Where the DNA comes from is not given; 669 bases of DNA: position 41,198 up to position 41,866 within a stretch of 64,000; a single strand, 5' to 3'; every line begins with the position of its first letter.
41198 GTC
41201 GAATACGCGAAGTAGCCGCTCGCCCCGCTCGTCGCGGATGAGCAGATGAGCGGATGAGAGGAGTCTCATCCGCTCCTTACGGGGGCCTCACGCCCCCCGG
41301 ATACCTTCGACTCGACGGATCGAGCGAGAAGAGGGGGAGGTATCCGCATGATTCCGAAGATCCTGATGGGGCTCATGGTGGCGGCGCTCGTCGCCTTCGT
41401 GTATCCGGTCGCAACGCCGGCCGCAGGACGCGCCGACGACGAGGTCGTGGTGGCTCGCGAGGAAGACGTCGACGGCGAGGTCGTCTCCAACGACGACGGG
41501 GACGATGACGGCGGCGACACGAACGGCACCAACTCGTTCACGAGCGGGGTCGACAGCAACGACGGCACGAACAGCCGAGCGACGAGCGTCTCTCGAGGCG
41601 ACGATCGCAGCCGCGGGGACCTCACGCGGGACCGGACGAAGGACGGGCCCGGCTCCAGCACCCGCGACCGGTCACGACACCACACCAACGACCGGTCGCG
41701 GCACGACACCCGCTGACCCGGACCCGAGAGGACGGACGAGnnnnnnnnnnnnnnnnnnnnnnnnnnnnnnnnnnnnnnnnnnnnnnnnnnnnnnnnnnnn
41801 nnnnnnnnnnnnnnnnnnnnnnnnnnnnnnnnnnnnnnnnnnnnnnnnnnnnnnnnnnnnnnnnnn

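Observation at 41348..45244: Sensor-less Ser/Thr kinase flanked by two paralogous secreted Asp/Gly/Thr-rich proteins, followed by a histidine kinase/OmpR-family response regulator pair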

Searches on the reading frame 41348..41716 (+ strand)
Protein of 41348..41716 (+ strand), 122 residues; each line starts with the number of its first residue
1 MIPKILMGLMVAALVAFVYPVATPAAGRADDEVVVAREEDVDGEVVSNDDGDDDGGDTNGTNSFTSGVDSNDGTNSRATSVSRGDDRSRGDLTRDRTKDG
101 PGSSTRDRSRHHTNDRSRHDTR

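Call 3: search_protein_families(library=pfam, proteins=[window:41348-41716:+], max_evalue=0.01)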
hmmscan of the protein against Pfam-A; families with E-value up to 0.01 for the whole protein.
window:41348-41716:+ (122 aa): 0 families

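Call 9: search_protein_families(library=ncbifam, proteins=[window:41348-41716:+], max_evalue=0.01)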
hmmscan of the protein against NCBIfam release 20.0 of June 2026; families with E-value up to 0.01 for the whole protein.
window:41348-41716:+ (122 aa): 0 families

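Call 13: find_homologous_proteins(query=window:41348-41716:+, max_evalue=0.001)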
Query window:41348-41716:+ (122 aa): 274 proteins with E <= 0.001 among 533 candidates; the best 120 are listed.
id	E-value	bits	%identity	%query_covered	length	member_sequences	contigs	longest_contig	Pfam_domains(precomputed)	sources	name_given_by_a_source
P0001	3.7e-70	251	100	100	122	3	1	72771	-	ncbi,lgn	ncbi:MAG TPA: hypothetical protein VF129_13715 [Actinomycetota bacterium]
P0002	4.4e-48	180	72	100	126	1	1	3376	-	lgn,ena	-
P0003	5.1e-46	173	73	100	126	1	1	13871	-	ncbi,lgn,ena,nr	ncbi:MAG TPA: hypothetical protein VLA90_10120 [Actinomycetota bacterium]|nr:hypothetical protein [A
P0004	5.4e-35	138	62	100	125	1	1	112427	-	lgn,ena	-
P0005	1.1e-34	137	66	100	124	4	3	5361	-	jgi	jgi:hypothetical protein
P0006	1.3e-34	137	60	100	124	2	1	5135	-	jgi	jgi:hypothetical protein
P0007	3.0e-34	135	63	100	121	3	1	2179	-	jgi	jgi:hypothetical protein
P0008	3.4e-34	135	65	100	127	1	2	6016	-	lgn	-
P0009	7.1e-34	134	65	100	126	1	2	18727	-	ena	-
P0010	1.1e-33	134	60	100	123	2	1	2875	-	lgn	-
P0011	1.1e-33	134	62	100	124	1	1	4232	-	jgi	jgi:hypothetical protein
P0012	1.6e-33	133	62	100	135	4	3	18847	-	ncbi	ncbi:MAG: hypothetical protein ACXWYC_01990 [Actinomycetota bacterium]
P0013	1.6e-33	133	62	100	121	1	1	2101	-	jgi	jgi:hypothetical protein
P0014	5.5e-33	131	63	100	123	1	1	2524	-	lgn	-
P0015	6.4e-33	131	62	100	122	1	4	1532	-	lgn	-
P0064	1.7e-25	107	50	96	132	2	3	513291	-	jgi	jgi:hypothetical protein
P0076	1.1e-24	105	54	93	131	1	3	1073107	-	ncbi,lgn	ncbi:MAG: hypothetical protein WD739_07170 [Actinomycetota bacterium]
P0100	2.5e-23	100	67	47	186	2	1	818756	-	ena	-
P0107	1.2e-22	98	48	100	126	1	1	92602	-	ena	-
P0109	1.9e-22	97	55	100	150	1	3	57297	-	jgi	jgi:hypothetical protein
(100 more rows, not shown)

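Call 16: find_encoding_contigs(protein=P0076, flank=8000, max_places=3)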
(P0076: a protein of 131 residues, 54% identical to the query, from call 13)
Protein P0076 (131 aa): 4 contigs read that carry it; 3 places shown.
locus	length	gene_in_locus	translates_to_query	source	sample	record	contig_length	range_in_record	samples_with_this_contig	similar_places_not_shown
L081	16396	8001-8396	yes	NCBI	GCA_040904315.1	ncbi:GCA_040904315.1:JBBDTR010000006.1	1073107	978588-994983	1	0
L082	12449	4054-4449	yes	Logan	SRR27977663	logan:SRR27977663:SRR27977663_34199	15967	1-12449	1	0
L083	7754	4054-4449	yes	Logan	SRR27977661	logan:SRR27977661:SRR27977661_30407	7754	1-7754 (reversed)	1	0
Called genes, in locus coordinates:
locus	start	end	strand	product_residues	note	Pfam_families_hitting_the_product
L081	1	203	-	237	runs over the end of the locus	PF13489:Methyltransf_23, PF08241:Methyltransf_11, PF08242:Methyltransf_12, PF13649:Methyltransf_25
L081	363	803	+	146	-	PF02566:OsmC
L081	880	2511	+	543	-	PF07969:Amidohydro_3, PF01979:Amidohydro_1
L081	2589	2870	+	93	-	-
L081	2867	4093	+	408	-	PF08007:JmjC_2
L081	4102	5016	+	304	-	PF06999:Suc_Fer-like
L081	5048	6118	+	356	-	PF06224:AlkZ-like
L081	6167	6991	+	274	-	PF02678:Pirin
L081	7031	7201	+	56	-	PF04324:Fer2_BFD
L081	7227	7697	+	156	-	PF00210:Ferritin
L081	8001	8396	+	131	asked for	-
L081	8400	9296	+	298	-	PF00069:Pkinase, PF07714:PK_Tyr_Ser-Thr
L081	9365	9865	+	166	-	-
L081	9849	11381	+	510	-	PF00672:HAMP, PF00512:HisKA, PF02518:HATPase_c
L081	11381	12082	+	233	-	PF00072:Response_reg, PF00486:Trans_reg_C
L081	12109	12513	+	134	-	-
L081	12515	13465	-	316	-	-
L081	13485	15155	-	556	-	PF07690:MFS_1, PF00027:cNMP_binding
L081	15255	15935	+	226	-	PF03807:F420_oxidored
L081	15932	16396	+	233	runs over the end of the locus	PF12146:Hydrolase_4, PF00561:Abhydrolase_1, PF12697:Abhydrolase_6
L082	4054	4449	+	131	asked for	-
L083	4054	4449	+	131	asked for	-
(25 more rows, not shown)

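Call 17: find_encoding_contigs(protein=P0100, flank=8000, max_places=3)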
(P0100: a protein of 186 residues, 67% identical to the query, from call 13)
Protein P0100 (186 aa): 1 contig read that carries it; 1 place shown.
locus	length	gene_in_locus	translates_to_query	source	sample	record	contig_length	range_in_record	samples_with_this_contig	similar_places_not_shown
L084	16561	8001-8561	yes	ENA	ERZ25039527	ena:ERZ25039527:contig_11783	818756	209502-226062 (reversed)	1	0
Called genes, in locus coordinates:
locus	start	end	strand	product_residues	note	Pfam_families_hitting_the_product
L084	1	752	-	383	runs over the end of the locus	PF02670:DXP_reductoisom, PF08436:DXP_redisom_C, PF13288:DXPR_C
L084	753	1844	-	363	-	PF21016:RlmN_N (faint), PF04055:Radical_SAM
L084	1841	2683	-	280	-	PF01148:CTP_transf_1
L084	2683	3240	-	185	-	PF01765:RRF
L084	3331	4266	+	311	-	PF01545:Cation_efflux, PF16916:ZT_dimer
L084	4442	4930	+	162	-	PF04542:Sigma70_r2, PF08281:Sigma70_r4_2, PF04545:Sigma70_r4 (weak)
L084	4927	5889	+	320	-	PF14257:DUF4349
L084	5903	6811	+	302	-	PF13622:4HBT_3, PF20789:4HBT_3C, PF02551:Acyl_CoA_thio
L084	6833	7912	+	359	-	PF10974:DUF2804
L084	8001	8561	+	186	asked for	-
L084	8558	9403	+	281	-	PF00069:Pkinase, PF07714:PK_Tyr_Ser-Thr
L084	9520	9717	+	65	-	-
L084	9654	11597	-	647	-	PF01926:MMR_HSR1, PF02421:FeoB_N, PF07670:Gate, PF07664:FeoB_C, PF07670:Gate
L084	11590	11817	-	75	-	PF04023:FeoA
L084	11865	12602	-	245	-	PF00696:AA_kinase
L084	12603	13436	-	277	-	PF00889:EF_TS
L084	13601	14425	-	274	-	PF00318:Ribosomal_S2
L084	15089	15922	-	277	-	PF04542:Sigma70_r2, PF04539:Sigma70_r3, PF08281:Sigma70_r4_2, PF04545:Sigma70_r4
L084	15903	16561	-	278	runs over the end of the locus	PF02899:Phage_int_SAM_1, PF00589:Phage_integrase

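Call 38: predict_structure(alignment_id=A2)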
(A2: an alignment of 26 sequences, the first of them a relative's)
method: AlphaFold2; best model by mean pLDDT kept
length: 122 residues; sequences in the alignment: 26
mean_pLDDT: 53.9   pTM: 0.17
mean pLDDT of the five models: 53.9, 53.9, 52.3, 51.9, 50.5
residues with pLDDT >= 90: 0; 70-90: 11; 50-70: 74; < 50: 37
segments of 3 or more residues with pLDDT < 50: 24-26, 39-49
pLDDT, mean of each block of 10 residues (from residue 1): 72 66 49 49 46 51 50 52 52 53 52 55 54
secondary structure, 60 per line:
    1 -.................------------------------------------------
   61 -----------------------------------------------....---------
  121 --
elements in order: H2-18 H108-111

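Call 46: find_encoding_contigs(protein=P0064, flank=6000, max_places=1)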
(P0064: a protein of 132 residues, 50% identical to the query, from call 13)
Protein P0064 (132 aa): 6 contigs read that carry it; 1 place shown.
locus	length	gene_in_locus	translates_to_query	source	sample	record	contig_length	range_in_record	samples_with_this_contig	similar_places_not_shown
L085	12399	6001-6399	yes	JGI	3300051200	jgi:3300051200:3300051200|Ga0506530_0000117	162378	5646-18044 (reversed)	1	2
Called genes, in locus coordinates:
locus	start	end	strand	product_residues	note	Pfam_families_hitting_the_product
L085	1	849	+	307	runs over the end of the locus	PF01636:APH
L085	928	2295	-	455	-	PF00884:Sulfatase, PF16347:SGSH_C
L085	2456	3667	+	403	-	PF01839:FG-GAP (faint), PF13517:FG-GAP_3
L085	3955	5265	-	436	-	PF04542:Sigma70_r2, PF08281:Sigma70_r4_2 (weak), PF20239:DUF6596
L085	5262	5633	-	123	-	PF03795:YCII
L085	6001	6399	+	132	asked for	-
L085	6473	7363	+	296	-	PF00069:Pkinase, PF07714:PK_Tyr_Ser-Thr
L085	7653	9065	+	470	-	PF00069:Pkinase, PF01636:APH (faint), PF03109:ABC1, PF07714:PK_Tyr_Ser-Thr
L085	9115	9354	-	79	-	-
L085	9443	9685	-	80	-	PF13443:HTH_26, PF01381:HTH_3 (weak), PF13560:HTH_31 (weak)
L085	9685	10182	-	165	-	PF11188:DUF2975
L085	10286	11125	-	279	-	PF00561:Abhydrolase_1, PF00975:Thioesterase, PF12146:Hydrolase_4, PF12697:Abhydrolase_6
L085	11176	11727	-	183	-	PF05163:DinB, PF12867:DinB_2, PF04978:MST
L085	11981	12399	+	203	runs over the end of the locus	PF09990:DUF2231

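Call 47: find_encoding_contigs(protein=P0004, flank=6000, max_places=1)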
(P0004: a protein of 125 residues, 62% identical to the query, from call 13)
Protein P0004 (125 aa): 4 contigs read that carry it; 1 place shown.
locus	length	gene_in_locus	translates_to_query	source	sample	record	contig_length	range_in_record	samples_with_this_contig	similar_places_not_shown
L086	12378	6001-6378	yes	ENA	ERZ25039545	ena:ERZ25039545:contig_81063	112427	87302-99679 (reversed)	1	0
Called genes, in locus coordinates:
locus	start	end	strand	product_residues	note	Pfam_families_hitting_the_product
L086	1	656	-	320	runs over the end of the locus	PF00135:COesterase, PF20434:BD-FAE, PF07859:Abhydrolase_3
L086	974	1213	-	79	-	-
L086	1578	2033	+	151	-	-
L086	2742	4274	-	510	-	PF07508:Recombinase, PF13408:Zn_ribbon_recom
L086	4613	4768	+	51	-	-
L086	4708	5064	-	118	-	-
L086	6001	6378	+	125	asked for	-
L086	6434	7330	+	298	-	PF00069:Pkinase, PF07714:PK_Tyr_Ser-Thr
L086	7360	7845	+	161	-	-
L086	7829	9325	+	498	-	PF00672:HAMP, PF00512:HisKA, PF02518:HATPase_c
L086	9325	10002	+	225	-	PF00072:Response_reg, PF00486:Trans_reg_C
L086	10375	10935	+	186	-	-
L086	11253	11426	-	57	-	-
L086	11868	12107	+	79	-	-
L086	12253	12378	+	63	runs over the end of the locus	-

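Call 48: find_encoding_contigs(protein=P0107, flank=6000, max_places=1)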
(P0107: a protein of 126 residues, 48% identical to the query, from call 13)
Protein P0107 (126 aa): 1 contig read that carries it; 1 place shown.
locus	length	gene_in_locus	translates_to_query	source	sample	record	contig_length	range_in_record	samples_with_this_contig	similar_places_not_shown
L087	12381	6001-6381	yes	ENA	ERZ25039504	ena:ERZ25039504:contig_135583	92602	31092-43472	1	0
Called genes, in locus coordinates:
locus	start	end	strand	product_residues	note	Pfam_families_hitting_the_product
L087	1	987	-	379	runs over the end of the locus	PF13560:HTH_31 (weak), PF01381:HTH_3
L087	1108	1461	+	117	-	PF04343:DUF488, PF22751:DUF488-N3a, PF22752:DUF488-N3i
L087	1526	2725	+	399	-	PF00044:Gp_dh_N, PF02800:Gp_dh_C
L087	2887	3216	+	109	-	-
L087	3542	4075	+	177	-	PF01272:GreA_GreB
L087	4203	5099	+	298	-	PF00582:Usp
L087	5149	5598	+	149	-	PF00690:Cation_ATPase_N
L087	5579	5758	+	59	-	-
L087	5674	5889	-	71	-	-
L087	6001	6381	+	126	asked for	-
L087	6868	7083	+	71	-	-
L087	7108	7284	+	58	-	-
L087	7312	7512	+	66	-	PF00581:Rhodanese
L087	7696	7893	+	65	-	-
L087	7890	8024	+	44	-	-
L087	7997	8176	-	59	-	-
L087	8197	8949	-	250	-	PF00775:Dioxygenase_C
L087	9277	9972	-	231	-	-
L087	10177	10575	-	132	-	-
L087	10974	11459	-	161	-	PF00890:FAD_binding_2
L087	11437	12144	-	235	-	PF00890:FAD_binding_2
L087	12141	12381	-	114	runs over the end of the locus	PF01262:AlaDh_PNT_C (weak), PF03486:HI0933_like, PF07992:Pyr_redox_2 (weak), PF00890:FAD_binding_2, PF01134:GIDA (weak), PF01266:DAO, PF12831:FAD_oxidored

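Call 49: find_encoding_contigs(protein=P0109, flank=6000, max_places=1)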
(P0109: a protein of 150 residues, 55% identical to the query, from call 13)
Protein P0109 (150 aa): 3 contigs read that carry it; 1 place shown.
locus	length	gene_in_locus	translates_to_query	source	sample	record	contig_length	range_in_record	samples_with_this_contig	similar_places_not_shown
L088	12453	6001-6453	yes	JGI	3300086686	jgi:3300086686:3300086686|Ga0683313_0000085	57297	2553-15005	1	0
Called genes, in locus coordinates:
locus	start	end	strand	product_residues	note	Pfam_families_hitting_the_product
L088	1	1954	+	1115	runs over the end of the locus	PF04563:RNA_pol_Rpb2_1, PF04561:RNA_pol_Rpb2_2, PF04565:RNA_pol_Rpb2_3, PF10385:RNA_pol_Rpb2_45, PF00562:RNA_pol_Rpb2_6, PF04560:RNA_pol_Rpb2_7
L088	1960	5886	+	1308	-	PF04997:RNA_pol_Rpb1_1, PF00623:RNA_pol_Rpb1_2, PF04983:RNA_pol_Rpb1_3, PF05000:RNA_pol_Rpb1_4, PF04998:RNA_pol_Rpb1_5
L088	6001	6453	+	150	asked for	-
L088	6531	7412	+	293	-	PF00069:Pkinase, PF07714:PK_Tyr_Ser-Thr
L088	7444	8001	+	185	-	-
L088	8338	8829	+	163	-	PF00164:Ribosom_S12_S23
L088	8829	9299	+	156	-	PF00177:Ribosomal_S7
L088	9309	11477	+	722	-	PF00009:GTP_EFTU, PF22042:EF-G_D2, PF03144:GTP_EFTU_D2, PF14492:EFG_III, PF16658:RF3_C (weak), PF03764:EFG_IV, PF00679:EFG_C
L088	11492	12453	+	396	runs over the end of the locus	PF00009:GTP_EFTU, PF03144:GTP_EFTU_D2, PF03143:GTP_EFTU_D3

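Call 64: search_protein_representatives(alignment_id=A2)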
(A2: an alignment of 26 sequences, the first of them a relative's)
Query: 26 sequences, 126 profile positions. Proteins with E-value up to 0.001 (for the whole library): 134; up to 1e-10: 100; up to 1e-30: 14. The best 134 are listed.
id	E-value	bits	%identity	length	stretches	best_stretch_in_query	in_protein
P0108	5.0e-46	172.2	-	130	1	1-126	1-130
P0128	4.6e-44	165.8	-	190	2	4-126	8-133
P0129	3.4e-40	153.3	-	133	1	1-126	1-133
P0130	9.4e-40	151.9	-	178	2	8-126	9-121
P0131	5.2e-38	146.3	-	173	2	4-126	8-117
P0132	2.3e-35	137.7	-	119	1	1-126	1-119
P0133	1.8e-33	131.6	-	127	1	1-126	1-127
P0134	3.6e-33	130.6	-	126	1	3-126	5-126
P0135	5.4e-33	130.1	-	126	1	1-126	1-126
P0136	5.4e-33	130.0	-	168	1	1-126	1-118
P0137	1.4e-32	128.8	-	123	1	1-126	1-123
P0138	1.2e-31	125.7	-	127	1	1-126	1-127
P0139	1.5e-31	125.4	-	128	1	1-126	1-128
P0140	7.8e-31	123.1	-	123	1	1-126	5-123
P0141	2.1e-30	121.6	-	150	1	1-126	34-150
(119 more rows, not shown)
